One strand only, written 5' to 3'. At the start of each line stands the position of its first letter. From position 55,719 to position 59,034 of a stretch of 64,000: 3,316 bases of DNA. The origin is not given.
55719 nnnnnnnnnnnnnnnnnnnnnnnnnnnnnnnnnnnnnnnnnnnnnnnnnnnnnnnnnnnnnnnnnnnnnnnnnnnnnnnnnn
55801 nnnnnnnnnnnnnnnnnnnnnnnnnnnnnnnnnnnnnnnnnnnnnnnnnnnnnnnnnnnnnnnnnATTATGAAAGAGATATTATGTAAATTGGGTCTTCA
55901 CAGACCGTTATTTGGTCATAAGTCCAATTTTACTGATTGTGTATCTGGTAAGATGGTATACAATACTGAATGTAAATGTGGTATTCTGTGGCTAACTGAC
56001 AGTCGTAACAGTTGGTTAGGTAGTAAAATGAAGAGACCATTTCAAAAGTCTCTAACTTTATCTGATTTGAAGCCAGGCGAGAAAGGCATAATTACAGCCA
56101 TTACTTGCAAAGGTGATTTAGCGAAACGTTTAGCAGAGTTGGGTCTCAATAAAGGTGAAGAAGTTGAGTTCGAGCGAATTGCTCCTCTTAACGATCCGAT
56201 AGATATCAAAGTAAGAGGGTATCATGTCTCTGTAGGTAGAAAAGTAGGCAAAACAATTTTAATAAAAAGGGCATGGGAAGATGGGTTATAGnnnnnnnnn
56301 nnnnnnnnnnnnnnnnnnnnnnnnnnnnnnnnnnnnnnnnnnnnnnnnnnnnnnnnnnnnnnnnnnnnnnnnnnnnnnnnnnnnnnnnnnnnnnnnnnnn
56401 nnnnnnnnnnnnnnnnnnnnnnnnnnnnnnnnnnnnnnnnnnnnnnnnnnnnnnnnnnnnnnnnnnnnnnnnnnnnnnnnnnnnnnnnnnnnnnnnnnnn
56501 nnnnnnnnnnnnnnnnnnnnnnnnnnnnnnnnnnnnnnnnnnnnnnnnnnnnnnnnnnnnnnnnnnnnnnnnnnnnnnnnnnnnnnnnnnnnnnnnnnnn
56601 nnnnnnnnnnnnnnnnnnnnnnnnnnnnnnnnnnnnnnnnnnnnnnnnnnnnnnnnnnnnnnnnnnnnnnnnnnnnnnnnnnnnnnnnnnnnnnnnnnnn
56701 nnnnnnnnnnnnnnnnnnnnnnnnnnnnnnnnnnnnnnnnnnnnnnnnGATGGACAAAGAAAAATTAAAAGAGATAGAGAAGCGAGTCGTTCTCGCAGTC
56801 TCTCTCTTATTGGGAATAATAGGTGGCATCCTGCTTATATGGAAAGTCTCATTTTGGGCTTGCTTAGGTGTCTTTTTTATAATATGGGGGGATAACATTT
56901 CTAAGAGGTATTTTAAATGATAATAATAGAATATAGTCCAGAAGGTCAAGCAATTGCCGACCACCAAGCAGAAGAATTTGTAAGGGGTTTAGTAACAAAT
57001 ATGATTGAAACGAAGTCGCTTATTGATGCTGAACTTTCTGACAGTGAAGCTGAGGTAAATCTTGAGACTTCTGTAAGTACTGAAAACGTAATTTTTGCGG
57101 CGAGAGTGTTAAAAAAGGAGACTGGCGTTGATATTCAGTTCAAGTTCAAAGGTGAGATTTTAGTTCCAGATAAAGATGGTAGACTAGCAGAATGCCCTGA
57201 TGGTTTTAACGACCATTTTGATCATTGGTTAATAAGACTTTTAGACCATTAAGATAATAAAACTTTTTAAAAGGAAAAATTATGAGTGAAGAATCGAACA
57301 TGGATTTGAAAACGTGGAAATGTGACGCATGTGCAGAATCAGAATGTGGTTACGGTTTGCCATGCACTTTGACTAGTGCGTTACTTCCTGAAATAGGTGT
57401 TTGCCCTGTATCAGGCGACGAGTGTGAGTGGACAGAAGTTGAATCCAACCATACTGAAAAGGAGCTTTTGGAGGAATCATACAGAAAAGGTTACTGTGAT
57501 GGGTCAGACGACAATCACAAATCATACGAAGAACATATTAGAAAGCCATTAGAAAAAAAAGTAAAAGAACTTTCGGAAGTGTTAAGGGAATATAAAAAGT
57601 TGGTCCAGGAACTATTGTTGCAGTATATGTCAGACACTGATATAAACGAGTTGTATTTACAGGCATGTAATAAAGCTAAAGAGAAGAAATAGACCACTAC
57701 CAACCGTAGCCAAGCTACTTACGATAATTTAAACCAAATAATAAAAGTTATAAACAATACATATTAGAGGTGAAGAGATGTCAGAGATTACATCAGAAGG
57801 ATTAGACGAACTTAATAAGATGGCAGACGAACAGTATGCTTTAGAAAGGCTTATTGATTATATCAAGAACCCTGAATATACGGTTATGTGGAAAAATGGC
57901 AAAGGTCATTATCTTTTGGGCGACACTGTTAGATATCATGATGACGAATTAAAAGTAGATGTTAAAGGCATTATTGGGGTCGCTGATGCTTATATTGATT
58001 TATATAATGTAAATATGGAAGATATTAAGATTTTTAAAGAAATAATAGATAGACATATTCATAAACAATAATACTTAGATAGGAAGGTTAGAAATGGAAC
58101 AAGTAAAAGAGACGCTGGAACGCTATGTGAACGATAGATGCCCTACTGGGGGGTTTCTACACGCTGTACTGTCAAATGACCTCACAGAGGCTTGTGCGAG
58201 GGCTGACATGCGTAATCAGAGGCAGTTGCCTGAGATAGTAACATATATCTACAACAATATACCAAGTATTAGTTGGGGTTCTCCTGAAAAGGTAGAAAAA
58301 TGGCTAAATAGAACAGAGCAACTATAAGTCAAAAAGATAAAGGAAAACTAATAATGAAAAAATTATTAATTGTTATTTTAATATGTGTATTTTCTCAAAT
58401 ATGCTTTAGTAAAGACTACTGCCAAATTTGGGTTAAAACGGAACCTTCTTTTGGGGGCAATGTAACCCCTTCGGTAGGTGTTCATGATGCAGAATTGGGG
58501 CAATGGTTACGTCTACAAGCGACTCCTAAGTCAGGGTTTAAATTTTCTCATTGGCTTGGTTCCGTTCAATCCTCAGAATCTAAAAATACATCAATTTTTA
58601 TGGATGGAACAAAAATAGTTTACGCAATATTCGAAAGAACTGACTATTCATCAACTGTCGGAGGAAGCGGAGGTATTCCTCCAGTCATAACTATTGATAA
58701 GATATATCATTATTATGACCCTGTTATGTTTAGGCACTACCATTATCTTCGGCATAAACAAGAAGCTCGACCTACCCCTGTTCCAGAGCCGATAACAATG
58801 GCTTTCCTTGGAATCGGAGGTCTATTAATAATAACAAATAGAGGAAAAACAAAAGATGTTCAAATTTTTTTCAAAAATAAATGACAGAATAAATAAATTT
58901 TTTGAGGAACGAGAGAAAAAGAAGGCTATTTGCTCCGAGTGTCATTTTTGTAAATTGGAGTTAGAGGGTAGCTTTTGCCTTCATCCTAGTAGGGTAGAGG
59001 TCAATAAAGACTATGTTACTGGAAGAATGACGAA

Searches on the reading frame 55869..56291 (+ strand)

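Call 68: search_protein_families(library=pfam, proteins=[window:55869-56291:+], max_evalue=0.001)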
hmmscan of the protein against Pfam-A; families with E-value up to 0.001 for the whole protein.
window:55869-56291:+ (140 aa): 1 family
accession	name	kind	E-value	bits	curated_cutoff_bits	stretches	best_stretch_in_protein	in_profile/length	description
PF04023.20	FeoA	-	5.2e-19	68.5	23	1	63-133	2-73/74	FeoA domain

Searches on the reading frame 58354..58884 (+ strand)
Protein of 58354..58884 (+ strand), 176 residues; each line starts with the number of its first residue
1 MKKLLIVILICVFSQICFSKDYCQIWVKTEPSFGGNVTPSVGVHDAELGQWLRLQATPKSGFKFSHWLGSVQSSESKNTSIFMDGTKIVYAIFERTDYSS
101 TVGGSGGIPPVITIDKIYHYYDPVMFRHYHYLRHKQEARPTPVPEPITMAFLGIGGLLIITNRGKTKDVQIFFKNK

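Call 68: search_protein_families(library=pfam, proteins=[window:58354-58884:+], max_evalue=0.001)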
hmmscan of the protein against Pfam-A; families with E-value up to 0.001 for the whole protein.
window:58354-58884:+ (176 aa): 1 family
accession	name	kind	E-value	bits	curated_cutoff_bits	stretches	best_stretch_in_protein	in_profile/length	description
PF18998.6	Flg_new_2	-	1.5e-08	35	23.6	1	27-95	3-71/73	Divergent InlB B-repeat domain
